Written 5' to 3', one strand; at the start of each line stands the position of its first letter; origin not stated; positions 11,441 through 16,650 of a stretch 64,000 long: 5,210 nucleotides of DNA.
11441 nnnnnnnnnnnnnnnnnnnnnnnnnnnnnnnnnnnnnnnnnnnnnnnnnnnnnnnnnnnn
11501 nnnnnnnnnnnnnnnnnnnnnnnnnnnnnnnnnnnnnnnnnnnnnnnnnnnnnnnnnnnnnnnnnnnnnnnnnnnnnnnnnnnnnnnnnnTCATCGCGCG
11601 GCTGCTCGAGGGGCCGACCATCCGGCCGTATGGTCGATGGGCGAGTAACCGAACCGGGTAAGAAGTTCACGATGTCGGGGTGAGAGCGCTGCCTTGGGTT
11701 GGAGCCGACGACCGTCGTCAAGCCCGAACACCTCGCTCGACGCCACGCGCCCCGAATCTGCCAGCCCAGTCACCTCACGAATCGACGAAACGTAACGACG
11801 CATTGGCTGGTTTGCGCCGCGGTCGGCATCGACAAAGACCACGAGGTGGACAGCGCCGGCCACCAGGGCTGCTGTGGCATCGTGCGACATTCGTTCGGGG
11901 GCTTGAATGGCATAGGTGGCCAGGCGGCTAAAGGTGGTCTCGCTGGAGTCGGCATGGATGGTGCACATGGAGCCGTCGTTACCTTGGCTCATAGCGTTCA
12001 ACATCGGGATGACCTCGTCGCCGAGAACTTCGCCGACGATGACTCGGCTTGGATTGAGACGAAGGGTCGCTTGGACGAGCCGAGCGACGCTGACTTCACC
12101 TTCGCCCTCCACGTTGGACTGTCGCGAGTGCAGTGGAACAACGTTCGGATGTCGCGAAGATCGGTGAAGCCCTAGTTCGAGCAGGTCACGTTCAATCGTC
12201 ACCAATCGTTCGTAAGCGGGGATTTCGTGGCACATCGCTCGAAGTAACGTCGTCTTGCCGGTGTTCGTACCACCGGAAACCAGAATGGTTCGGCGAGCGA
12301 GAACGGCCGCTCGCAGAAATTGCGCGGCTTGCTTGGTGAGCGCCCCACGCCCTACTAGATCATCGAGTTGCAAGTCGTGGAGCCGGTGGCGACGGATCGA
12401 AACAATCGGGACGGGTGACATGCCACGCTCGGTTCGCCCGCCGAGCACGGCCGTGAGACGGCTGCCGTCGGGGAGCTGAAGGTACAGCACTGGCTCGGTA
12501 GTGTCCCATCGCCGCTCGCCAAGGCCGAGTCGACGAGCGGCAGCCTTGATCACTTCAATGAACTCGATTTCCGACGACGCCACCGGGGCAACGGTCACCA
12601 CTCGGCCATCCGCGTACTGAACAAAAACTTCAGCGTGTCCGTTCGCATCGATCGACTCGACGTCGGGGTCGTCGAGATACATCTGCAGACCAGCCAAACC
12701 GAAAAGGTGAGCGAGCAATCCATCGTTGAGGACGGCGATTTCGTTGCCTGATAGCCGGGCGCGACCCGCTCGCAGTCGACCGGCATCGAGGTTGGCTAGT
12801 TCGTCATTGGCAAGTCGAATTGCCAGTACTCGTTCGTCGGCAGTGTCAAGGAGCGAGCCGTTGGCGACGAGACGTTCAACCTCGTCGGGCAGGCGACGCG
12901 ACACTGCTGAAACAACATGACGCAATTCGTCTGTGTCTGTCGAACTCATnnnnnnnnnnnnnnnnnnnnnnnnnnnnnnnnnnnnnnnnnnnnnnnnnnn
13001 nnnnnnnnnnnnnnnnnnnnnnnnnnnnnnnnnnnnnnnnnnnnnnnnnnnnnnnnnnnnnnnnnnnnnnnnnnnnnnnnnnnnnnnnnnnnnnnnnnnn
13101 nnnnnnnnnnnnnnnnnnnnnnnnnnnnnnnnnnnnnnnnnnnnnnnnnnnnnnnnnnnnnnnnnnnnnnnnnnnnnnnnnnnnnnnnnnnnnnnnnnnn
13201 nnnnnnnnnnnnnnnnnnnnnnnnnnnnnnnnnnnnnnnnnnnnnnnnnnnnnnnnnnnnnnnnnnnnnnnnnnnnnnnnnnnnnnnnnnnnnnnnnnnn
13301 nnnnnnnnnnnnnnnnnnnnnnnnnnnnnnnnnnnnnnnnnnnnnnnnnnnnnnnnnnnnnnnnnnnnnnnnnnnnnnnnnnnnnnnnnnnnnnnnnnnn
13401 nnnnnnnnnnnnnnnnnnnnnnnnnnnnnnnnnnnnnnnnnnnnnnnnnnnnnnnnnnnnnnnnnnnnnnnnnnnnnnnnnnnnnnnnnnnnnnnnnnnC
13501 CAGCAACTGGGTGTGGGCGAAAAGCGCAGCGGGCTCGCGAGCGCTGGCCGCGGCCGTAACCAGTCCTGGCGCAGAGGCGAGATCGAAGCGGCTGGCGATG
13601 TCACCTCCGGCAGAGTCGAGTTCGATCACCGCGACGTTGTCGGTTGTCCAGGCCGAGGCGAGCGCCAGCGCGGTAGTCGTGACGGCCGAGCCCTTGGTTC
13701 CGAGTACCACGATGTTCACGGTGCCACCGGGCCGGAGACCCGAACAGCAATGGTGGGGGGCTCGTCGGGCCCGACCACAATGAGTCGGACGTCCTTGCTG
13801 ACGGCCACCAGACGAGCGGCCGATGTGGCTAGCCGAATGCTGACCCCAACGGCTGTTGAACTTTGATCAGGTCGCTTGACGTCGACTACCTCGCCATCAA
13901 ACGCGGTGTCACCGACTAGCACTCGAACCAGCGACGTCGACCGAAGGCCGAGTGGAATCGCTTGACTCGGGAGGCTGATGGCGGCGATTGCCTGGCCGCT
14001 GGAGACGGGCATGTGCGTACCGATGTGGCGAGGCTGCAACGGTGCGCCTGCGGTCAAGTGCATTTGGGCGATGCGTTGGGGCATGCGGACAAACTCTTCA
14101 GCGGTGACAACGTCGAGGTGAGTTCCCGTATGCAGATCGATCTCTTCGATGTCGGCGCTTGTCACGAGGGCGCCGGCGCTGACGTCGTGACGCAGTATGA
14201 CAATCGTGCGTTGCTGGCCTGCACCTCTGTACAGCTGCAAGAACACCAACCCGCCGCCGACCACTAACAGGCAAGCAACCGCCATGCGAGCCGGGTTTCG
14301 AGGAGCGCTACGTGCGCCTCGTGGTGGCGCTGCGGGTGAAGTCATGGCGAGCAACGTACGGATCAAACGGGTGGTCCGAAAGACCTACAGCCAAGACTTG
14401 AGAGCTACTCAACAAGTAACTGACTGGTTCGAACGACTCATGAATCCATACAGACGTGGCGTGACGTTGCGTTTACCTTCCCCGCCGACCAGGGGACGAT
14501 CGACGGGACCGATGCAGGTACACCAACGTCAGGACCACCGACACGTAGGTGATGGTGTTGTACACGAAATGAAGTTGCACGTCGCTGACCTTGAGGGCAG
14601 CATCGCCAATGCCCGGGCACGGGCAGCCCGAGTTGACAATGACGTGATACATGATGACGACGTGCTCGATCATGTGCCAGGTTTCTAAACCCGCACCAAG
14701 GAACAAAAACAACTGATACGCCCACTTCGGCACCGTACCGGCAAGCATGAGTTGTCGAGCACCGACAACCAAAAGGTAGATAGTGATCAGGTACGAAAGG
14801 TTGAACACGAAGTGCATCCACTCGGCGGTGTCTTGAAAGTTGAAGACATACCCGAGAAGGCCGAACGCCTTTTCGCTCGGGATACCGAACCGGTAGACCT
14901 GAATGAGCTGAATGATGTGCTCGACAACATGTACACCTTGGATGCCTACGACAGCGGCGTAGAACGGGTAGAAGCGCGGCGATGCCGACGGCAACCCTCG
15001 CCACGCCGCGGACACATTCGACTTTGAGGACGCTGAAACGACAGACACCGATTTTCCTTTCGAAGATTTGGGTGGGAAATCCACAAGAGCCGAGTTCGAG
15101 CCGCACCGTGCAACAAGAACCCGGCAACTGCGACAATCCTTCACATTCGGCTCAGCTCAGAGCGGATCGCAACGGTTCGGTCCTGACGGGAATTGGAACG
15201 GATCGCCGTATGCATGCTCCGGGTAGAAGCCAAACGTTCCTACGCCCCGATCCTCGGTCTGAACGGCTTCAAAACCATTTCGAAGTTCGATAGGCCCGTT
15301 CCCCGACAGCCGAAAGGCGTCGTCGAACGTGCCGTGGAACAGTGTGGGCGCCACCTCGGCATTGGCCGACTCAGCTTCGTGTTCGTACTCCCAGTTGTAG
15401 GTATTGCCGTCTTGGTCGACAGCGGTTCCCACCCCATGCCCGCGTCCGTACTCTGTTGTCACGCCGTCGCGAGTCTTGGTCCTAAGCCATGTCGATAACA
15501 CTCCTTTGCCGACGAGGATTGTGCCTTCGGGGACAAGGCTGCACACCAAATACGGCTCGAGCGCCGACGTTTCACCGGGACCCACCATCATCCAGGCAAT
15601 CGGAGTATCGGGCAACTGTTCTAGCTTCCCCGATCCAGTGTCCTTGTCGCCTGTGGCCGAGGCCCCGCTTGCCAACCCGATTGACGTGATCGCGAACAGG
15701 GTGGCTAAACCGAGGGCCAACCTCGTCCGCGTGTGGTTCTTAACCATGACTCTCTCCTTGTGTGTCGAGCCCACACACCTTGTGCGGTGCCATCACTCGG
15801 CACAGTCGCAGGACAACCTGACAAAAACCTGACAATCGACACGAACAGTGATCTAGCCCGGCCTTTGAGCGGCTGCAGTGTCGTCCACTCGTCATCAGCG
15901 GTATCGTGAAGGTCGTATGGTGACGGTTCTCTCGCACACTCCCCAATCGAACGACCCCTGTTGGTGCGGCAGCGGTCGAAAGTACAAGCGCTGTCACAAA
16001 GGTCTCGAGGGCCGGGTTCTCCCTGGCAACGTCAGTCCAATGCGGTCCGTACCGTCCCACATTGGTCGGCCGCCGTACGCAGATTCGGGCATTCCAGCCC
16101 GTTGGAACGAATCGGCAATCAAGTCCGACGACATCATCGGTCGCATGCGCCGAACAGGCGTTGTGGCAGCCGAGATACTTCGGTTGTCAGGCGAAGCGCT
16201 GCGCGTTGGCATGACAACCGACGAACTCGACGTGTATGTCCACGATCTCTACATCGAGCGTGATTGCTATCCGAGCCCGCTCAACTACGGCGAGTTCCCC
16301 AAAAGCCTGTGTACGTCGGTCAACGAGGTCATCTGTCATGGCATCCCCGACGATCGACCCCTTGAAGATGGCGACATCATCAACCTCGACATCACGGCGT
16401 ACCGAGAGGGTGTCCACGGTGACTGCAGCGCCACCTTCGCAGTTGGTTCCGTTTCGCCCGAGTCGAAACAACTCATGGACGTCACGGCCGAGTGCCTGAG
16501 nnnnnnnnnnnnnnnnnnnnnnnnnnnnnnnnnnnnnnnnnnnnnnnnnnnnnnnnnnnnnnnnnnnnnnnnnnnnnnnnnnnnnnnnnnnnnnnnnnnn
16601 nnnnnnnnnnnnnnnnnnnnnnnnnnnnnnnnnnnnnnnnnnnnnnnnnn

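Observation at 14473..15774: Low-GC two-gene module (metal-motif membrane protein + secreted protein) at the head of the tad operon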

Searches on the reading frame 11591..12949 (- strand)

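Call 5: search_protein_families(library=pfam, proteins=[window:11591-12949:-], max_evalue=0.1)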
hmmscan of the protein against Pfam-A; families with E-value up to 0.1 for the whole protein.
window:11591-12949:- (452 aa): 6 families
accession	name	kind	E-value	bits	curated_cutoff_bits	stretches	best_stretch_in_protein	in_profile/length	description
PF00437.27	T2SSE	-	2.3e-27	96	24.9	1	146-351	64-263/370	Type II/IV secretion system protein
PF13191.12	AAA_16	-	0.0025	18.8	32.6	1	198-246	2-51/167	AAA ATPase domain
PF01057.23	Parvo_NS1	-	0.0095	15.4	20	1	208-248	102-142/271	Parvovirus non-structural protein NS1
PF13245.12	AAA_19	-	0.036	14.7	25.1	0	216-247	8-39/134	AAA domain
PF02367.23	TsaE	-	0.048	14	26.6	1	205-243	7-45/128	Threonylcarbamoyl adenosine biosynthesis protein TsaE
PF25199.1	nSTAND_NTPase5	-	0.086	13.1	34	0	217-244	39-66/145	Novel STAND NTPase 5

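Call 6: search_protein_families(library=ncbifam, proteins=[window:11591-12949:-], max_evalue=0.1)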
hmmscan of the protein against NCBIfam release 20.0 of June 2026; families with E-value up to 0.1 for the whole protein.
window:11591-12949:- (452 aa): 21 families
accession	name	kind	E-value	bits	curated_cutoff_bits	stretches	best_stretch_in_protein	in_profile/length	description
TIGR03819.1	heli_sec_ATPase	hypoth_equivalog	2.4e-57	194.7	373.15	1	64-379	30-331/340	TadA family conjugal transfer-associated ATPase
TIGR02788.1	VirB11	equivalog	9.2e-48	162.8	249.95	2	206-378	131-299/308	P-type DNA transfer ATPase VirB11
TIGR02782.1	TrbB_P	equivalog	5.8e-41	140.7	304.55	1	88-399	14-299/303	P-type conjugative transfer ATPase TrbB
NF010475.0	PRK13900.1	equivalog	9.6e-36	123.5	389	1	206-390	147-322/333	type IV secretion system ATPase VirB11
NF010469.0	PRK13894.1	subfamily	2.8e-31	109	508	1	142-399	76-313/320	conjugal transfer ATPase TrbB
NF010425.0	PRK13851.1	equivalog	4.9e-30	104.6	461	2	208-373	151-312/344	type IV secretion system protein VirB11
NF058587.1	archaellum_moto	equivalog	1.2e-29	103.5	550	1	32-411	94-452/527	archaellum flagellar ATPase motor FlaI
NF010407.0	PRK13833.1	subfamily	7.2e-29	101.2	499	1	89-397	23-304/323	conjugal transfer protein TrbB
NF053672.1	bindosome_BasE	exception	1.1e-16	60.6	1000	1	132-345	186-390/512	bindosome assembly system ATPase subunit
NF041000.1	ATPase_ComGA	equivalog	9e-09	34.7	300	1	205-350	113-249/267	competence type IV pilus ATPase ComGA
TIGR02525.1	plasmid_TraJ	equivalog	4e-07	29.3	368.3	1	222-387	152-312/372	plasmid transfer ATPase TraJ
TIGR01420.1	pilT_fam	subfamily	3.8e-06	26.3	319.1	1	220-363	123-260/343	PilT/PilU family type 4a pilus ATPase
NF007755.0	PRK10436.1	equivalog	2.5e-05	23.1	617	1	192-349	195-338/465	type II secretion system protein GspE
TIGR02533.1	type_II_gspE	equivalog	0.0017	17.1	630.25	1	209-348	233-361/486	type II secretion system ATPase GspE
TIGR03925.1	T7SS_EccC_b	equivalog_domain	0.01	14.2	346.55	0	218-244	360-386/564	type VII secretion protein EccCb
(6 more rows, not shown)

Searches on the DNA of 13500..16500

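Call 46: search_rna_families(source=window, start=13500, end=16500, threshold=evalue, max_evalue=1)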
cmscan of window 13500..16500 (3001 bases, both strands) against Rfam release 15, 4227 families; matches with E-value up to 1: 0.
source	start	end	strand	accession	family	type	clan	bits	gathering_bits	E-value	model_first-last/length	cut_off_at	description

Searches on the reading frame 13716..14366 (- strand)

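Call 5: search_protein_families(library=pfam, proteins=[window:13716-14366:-], max_evalue=0.1)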
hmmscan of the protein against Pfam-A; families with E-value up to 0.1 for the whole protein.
window:13716-14366:- (216 aa): 1 family
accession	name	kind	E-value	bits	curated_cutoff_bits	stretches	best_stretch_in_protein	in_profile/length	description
PF13160.11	DUF3995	-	0.078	13.9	34.3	1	10-71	24-85/124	Protein of unknown function (DUF3995)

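Call 6: search_protein_families(library=ncbifam, proteins=[window:13716-14366:-], max_evalue=0.1)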
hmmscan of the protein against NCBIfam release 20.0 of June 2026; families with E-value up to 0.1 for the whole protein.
window:13716-14366:- (216 aa): 1 family
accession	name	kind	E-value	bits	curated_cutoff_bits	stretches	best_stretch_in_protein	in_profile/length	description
TIGR03170.1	flgA_cterm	equivalog_domain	0.0041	17.1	54.65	1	52-130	12-89/137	flagellar basal body P-ring formation chaperone FlgA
